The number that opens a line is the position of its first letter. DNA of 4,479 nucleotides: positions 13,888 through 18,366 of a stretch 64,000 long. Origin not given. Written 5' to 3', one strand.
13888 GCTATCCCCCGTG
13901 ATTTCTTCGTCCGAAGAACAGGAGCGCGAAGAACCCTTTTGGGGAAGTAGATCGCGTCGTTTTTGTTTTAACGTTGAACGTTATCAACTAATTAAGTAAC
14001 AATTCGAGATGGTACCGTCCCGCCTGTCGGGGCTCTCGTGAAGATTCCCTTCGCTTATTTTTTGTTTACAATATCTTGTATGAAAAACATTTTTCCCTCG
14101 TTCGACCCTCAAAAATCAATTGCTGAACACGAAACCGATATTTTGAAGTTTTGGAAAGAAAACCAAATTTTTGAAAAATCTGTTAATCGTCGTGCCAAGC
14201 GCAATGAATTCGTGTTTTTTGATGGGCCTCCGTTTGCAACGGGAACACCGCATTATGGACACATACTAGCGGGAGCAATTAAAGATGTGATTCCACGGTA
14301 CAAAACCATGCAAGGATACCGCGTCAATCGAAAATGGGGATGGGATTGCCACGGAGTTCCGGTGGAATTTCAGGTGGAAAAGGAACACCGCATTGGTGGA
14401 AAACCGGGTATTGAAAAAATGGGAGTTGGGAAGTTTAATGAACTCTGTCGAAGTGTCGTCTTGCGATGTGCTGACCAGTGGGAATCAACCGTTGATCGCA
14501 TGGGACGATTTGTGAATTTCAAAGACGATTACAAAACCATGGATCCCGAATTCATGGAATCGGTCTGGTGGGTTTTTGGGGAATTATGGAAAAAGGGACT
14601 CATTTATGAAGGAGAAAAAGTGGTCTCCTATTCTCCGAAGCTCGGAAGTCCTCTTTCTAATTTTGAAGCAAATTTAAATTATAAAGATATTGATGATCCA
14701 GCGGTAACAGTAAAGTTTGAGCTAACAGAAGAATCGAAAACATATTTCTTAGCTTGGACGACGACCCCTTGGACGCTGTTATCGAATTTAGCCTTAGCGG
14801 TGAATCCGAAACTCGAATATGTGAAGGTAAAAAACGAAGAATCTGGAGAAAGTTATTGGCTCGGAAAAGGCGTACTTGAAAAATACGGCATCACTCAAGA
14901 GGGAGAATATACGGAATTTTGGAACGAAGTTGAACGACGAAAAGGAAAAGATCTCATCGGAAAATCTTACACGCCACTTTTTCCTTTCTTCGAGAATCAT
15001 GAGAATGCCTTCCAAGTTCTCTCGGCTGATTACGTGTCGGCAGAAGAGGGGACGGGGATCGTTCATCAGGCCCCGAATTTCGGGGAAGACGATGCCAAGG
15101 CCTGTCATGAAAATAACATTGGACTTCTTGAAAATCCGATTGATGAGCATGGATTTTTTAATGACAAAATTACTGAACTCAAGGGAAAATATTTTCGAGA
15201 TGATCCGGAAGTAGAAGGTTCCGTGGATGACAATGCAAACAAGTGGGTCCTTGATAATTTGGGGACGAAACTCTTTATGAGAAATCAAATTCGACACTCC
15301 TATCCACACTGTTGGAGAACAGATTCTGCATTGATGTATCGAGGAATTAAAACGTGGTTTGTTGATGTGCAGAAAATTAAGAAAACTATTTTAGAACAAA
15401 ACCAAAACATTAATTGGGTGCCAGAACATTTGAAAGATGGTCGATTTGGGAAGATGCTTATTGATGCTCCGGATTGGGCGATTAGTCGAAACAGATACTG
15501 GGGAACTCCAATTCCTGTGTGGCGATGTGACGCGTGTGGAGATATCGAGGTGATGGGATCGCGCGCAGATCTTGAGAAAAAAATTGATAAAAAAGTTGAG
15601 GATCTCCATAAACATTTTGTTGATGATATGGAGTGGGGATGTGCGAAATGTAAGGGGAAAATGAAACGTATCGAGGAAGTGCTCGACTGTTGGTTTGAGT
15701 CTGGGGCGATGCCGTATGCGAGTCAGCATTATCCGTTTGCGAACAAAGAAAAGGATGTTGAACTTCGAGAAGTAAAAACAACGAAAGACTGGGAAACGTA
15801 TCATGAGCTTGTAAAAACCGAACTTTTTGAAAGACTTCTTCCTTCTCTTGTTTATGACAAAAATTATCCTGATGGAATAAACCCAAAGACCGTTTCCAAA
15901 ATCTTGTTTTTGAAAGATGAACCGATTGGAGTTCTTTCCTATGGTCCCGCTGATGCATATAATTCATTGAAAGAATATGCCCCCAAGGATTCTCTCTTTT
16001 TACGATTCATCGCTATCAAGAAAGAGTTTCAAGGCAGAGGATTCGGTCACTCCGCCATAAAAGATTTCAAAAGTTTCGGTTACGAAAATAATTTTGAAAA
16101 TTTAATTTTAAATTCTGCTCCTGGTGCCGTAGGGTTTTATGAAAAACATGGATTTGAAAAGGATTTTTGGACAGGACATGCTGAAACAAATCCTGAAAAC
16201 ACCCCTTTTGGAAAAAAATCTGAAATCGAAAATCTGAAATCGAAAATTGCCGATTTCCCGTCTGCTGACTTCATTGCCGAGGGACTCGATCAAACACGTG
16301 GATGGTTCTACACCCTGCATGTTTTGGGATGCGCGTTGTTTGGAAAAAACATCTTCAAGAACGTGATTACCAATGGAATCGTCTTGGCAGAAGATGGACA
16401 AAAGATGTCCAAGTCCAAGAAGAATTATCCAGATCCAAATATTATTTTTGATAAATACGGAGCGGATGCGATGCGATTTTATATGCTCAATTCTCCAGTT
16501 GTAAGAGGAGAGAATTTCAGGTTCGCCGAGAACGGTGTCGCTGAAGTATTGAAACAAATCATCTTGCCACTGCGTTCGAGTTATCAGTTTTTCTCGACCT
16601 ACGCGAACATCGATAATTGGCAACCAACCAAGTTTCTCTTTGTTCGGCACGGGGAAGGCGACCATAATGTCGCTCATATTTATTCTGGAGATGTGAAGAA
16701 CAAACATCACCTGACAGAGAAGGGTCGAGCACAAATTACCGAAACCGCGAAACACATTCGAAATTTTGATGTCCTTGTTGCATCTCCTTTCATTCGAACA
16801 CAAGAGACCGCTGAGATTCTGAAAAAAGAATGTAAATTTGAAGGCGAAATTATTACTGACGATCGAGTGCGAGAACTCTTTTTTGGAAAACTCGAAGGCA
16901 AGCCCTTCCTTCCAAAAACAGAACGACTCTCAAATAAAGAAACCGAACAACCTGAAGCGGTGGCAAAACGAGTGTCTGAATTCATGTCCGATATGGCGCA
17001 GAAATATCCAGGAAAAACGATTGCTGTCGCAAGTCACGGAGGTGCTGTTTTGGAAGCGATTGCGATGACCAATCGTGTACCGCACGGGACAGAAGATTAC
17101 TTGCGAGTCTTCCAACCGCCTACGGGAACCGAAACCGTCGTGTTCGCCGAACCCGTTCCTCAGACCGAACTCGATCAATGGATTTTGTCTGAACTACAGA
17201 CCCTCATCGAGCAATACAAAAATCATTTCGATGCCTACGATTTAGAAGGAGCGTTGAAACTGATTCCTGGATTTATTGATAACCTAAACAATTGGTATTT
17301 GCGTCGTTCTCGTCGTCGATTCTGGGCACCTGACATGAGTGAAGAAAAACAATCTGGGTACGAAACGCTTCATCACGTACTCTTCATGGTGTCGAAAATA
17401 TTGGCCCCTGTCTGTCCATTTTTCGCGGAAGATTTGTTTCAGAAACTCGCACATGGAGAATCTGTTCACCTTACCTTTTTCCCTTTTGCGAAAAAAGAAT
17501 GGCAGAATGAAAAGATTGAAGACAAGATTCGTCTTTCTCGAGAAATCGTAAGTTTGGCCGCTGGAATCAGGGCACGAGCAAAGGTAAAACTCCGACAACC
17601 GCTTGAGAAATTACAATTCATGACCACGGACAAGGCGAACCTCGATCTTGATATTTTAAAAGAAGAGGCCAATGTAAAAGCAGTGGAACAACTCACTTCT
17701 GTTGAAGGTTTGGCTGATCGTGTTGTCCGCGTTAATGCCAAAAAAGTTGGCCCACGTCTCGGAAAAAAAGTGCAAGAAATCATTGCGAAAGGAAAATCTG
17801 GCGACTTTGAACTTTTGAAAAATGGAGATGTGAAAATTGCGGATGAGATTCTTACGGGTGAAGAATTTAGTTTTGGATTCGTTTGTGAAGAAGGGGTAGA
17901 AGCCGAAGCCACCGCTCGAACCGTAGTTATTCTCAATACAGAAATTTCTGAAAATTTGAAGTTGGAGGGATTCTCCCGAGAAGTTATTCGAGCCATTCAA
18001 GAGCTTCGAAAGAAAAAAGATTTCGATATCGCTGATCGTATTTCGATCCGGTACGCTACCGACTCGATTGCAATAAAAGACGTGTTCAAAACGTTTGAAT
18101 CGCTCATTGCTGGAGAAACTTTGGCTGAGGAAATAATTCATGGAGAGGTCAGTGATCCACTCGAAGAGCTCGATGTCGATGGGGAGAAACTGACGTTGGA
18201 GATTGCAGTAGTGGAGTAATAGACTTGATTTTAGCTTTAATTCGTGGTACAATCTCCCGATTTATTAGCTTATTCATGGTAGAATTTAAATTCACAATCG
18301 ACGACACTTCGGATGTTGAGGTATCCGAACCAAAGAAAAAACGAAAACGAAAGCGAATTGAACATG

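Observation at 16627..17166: Histidine-phosphatase (PGAM-like) domain inserted between the IleRS catalytic and anticodon-binding parts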

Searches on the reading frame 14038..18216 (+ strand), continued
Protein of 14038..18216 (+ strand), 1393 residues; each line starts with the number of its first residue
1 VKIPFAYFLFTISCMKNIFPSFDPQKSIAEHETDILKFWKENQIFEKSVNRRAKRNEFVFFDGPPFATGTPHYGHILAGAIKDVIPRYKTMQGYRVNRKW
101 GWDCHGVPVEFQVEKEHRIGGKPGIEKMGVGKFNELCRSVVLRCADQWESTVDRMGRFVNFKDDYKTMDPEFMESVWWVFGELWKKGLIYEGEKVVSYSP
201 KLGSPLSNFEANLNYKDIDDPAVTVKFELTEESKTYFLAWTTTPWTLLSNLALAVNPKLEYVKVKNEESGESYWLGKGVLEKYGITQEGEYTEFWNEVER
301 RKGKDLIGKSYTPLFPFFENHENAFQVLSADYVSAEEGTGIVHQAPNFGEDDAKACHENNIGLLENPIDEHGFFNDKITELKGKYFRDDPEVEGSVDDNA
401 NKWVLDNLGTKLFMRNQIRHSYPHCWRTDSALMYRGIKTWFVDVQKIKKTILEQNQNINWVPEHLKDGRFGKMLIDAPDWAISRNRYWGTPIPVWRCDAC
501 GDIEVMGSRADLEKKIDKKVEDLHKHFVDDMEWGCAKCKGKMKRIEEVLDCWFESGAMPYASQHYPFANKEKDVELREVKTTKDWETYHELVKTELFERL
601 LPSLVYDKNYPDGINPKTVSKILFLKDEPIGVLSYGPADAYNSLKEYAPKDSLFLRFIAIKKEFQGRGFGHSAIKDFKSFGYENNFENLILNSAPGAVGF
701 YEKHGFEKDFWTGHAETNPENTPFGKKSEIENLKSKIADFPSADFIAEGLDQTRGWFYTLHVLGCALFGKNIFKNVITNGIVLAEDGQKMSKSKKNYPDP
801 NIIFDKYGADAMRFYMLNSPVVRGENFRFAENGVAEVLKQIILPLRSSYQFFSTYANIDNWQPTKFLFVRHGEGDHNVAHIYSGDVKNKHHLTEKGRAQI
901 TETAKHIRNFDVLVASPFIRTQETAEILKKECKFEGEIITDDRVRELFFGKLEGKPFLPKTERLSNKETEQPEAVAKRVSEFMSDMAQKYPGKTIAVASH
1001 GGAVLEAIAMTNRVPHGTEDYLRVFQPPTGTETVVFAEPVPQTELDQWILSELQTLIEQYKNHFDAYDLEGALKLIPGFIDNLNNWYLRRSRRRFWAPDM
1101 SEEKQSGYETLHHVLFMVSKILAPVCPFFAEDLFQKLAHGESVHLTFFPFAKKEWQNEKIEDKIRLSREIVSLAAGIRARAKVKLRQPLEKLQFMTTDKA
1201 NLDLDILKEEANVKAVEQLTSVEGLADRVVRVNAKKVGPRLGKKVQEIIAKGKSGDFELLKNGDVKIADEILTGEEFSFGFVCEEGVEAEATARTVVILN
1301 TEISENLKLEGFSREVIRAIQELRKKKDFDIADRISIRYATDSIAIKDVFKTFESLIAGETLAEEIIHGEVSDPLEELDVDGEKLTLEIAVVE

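Call 46: find_encoding_contigs(protein=P0073, flank=8000, max_places=2)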
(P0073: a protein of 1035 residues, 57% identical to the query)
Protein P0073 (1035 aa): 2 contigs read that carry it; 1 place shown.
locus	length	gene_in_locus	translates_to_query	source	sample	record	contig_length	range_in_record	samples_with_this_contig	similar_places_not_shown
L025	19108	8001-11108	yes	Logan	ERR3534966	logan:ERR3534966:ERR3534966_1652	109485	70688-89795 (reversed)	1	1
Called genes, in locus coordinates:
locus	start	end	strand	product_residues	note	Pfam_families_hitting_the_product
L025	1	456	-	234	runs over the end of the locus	PF00160:Pro_isomerase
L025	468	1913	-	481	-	PF00749:tRNA-synt_1c, PF19269:Anticodon_2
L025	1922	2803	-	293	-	PF07963:N_methyl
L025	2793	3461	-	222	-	-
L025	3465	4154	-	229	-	PF07963:N_methyl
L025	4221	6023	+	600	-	PF00009:GTP_EFTU, PF01926:MMR_HSR1 (weak), PF22042:EF-G_D2 (weak), PF03144:GTP_EFTU_D2, PF00679:EFG_C, PF06421:LepA_C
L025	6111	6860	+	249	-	PF01145:Band_7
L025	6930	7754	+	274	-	-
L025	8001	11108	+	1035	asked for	PF00133:tRNA-synt_1, PF09334:tRNA-synt_1g, PF08264:Anticodon_1, PF19302:DUF5915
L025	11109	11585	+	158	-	PF04073:tRNA_edit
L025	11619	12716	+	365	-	PF01926:MMR_HSR1, PF02421:FeoB_N (weak), PF06071:YchF-GTPase_C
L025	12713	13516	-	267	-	PF03372:Exo_endo_phos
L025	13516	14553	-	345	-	PF00266:Aminotran_5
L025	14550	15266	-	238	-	PF01209:Ubie_methyltran, PF13489:Methyltransf_23, PF13649:Methyltransf_25, PF13847:Methyltransf_31, PF08241:Methyltransf_11, PF08242:Methyltransf_12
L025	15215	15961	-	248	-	PF00557:Peptidase_M24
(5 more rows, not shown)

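Call 47: find_encoding_contigs(protein=P0069, flank=6000, max_places=1)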
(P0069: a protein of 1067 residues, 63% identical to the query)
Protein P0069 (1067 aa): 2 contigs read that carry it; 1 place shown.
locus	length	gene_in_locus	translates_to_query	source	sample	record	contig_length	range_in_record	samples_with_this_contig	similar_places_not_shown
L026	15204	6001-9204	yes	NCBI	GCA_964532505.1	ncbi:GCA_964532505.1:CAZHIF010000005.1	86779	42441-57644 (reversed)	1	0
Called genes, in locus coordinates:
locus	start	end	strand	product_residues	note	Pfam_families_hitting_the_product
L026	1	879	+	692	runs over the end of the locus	PF00999:Na_H_Exchanger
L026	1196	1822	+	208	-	PF01386:Ribosomal_L25p, PF14693:Ribosomal_TL5_C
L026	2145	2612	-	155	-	PF13173:AAA_14 (weak)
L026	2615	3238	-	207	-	PF03703:bPH_2 (weak)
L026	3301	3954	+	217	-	-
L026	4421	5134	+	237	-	PF01479:S4, PF00849:PseudoU_synth_2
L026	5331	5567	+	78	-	-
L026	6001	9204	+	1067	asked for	PF00133:tRNA-synt_1, PF09334:tRNA-synt_1g (weak), PF08264:Anticodon_1, PF19302:DUF5915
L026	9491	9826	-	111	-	PF01016:Ribosomal_L27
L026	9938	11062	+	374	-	PF08529:NusA_N, PF13184:KH_NusA_1st, PF00013:KH_1 (faint), PF26594:KH_NusA_2nd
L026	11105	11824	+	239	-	PF02463:SMC_N (faint), PF00005:ABC_tran, PF13304:AAA_21 (faint)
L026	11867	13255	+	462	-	PF08245:Mur_ligase_M, PF02875:Mur_ligase_C (weak)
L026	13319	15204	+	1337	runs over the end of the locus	PF00133:tRNA-synt_1, PF09334:tRNA-synt_1g, PF00300:His_Phos_1, PF00133:tRNA-synt_1, PF08264:Anticodon_1, PF10458:Val_tRNA-synt_C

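Call 48: find_encoding_contigs(protein=P0068, flank=6000, max_places=1)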
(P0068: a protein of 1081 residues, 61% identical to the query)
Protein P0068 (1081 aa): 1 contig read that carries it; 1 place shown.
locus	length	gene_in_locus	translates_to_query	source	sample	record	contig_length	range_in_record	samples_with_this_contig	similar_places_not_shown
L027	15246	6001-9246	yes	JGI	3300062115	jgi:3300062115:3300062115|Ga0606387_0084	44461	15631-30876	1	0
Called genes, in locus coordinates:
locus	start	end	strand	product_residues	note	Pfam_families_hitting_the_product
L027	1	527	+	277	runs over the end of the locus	PF00181:Ribosomal_L2_N, PF03947:Ribosomal_L2_C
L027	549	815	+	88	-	PF00203:Ribosomal_S19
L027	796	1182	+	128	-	PF00237:Ribosomal_L22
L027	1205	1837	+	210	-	PF05316:VAR1 (faint), PF07650:KH_2, PF00189:Ribosomal_S3_C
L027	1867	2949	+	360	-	PF04321:RmlD_sub_bind, PF01073:3Beta_HSD, PF01370:Epimerase, PF02719:Polysacc_synt_2, PF07993:NAD_binding_4, PF16363:GDP_Man_Dehyd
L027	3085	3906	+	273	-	PF17827:PrmC_N (weak), PF01135:PCMT, PF01209:Ubie_methyltran (weak), PF05175:MTS, PF06325:PrmA, PF13649:Methyltransf_25, PF13847:Methyltransf_31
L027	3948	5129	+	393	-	PF00534:Glycos_transf_1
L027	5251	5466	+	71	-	-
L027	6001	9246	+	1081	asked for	PF00133:tRNA-synt_1, PF09334:tRNA-synt_1g (weak), PF08264:Anticodon_1, PF19302:DUF5915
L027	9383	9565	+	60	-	-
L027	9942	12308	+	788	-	PF13646:HEAT_2 (faint)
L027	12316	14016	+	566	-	PF02153:PDH_N, PF20463:PDH_C, PF00800:PDT, PF01842:ACT (weak)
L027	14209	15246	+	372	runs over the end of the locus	PF04545:Sigma70_r4, PF05066:HARE-HTH (faint)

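Call 49: find_encoding_contigs(protein=P0119, flank=6000, max_places=1)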
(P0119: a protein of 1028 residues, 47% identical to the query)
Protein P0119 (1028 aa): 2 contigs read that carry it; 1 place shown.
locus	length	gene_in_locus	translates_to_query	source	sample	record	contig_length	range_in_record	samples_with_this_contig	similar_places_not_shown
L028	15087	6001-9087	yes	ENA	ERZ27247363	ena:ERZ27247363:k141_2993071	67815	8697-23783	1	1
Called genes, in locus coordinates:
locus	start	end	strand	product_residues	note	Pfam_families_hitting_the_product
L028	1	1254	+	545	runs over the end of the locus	PF00118:Cpn60_TCP1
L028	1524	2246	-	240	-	PF13649:Methyltransf_25 (weak), PF08241:Methyltransf_11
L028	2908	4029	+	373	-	PF13439:Glyco_transf_4, PF00534:Glycos_transf_1, PF13692:Glyco_trans_1_4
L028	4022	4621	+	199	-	PF08433:KTI12, PF13207:AAA_17 (weak), PF13238:AAA_18 (weak), PF13671:AAA_33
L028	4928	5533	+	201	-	PF00485:PRK, PF13238:AAA_18 (weak)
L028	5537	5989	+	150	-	PF05014:Nuc_deoxyrib_tr, PF15891:Nuc_deoxyri_tr2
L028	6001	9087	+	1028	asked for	PF00133:tRNA-synt_1, PF09334:tRNA-synt_1g (faint), PF08264:Anticodon_1, PF19302:DUF5915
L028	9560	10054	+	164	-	-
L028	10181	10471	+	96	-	-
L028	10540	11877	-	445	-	PF04932:Wzy_C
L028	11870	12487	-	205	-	PF01797:Y1_Tnp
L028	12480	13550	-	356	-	PF13439:Glyco_transf_4, PF20706:GT4-conflict, PF00534:Glycos_transf_1, PF13692:Glyco_trans_1_4, PF13524:Glyco_trans_1_2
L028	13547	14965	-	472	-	PF01943:Polysacc_synt, PF13440:Polysacc_synt_3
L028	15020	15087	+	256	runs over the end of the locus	PF03372:Exo_endo_phos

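Call 59: search_protein_families(library=padloc, proteins=[window:14038-18216:+], max_evalue=0.01)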
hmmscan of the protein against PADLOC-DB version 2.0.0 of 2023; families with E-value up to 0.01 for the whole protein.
window:14038-18216:+ (1393 aa): 0 families

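Call 86: find_encoding_contigs(protein=P0270, flank=6000, max_places=2)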
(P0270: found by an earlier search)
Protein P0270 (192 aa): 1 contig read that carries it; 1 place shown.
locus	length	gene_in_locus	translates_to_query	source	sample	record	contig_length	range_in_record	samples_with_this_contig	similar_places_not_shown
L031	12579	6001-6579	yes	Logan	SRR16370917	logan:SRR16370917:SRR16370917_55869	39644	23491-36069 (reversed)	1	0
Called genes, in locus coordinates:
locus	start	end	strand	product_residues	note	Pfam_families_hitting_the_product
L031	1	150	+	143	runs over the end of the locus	-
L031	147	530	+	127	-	-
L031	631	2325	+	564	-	PF03485:Arg_tRNA_synt_N, PF00750:tRNA-synt_1d, PF05746:DALR_1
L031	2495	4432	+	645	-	-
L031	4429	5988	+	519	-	PF01875:Memo, PF09587:PGA_cap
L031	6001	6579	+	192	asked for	PF00300:His_Phos_1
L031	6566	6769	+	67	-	-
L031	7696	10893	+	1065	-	PF00133:tRNA-synt_1, PF09334:tRNA-synt_1g (weak), PF08264:Anticodon_1, PF19302:DUF5915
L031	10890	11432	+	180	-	PF00293:NUDIX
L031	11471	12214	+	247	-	PF11967:RecO_N, PF02565:RecO_C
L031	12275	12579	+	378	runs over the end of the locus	PF01702:TGT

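Call 92: find_encoding_contigs(protein=P0267, flank=8000, max_places=2)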
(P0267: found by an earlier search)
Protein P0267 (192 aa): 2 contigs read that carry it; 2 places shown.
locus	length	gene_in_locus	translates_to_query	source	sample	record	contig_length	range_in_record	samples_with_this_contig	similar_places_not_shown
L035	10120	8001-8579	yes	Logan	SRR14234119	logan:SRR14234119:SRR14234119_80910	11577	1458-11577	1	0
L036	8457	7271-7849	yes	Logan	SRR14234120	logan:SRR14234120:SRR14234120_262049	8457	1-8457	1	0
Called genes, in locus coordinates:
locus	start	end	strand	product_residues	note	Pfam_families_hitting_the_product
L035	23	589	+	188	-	-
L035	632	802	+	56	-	-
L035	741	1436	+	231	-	-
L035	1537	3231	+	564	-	PF03485:Arg_tRNA_synt_N, PF00750:tRNA-synt_1d, PF05746:DALR_1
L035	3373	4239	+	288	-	-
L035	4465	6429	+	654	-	-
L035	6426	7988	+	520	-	PF01875:Memo, PF09587:PGA_cap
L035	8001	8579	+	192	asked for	PF00300:His_Phos_1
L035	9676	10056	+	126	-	PF05635:23S_rRNA_IVP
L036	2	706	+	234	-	?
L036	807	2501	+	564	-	PF03485:Arg_tRNA_synt_N, PF00750:tRNA-synt_1d, PF05746:DALR_1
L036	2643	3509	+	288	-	-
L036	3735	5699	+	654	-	-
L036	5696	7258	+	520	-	PF01875:Memo, PF09587:PGA_cap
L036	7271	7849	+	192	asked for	PF00300:His_Phos_1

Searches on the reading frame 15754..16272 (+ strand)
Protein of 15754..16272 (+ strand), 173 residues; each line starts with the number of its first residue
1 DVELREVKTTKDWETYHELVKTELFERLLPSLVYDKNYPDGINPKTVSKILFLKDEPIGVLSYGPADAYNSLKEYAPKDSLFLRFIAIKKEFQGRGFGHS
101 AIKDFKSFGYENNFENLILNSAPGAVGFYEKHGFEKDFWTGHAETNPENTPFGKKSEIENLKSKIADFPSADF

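Call 58: search_protein_families(library=ncbifam, proteins=[window:15754-16272:+], max_evalue=0.01)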
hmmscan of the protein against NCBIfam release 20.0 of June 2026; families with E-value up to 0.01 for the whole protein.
seq(173 aa): 3 families
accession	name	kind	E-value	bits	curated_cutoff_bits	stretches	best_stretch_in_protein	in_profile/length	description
TIGR01575.1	rimI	equivalog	0.00041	20.5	86.4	1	85-136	60-114/132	ribosomal protein S18-alanine N-acetyltransferase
NF040501.1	resist_ArsN2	equivalog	0.0025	17.5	125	1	79-136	47-103/133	arsenic resistance N-acetyltransferase ArsN2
NF053587.1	SpmdActasePaiA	equivalog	0.005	16.6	250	1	71-136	81-149/172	spermidine/spermine N(1)-acetyltransferase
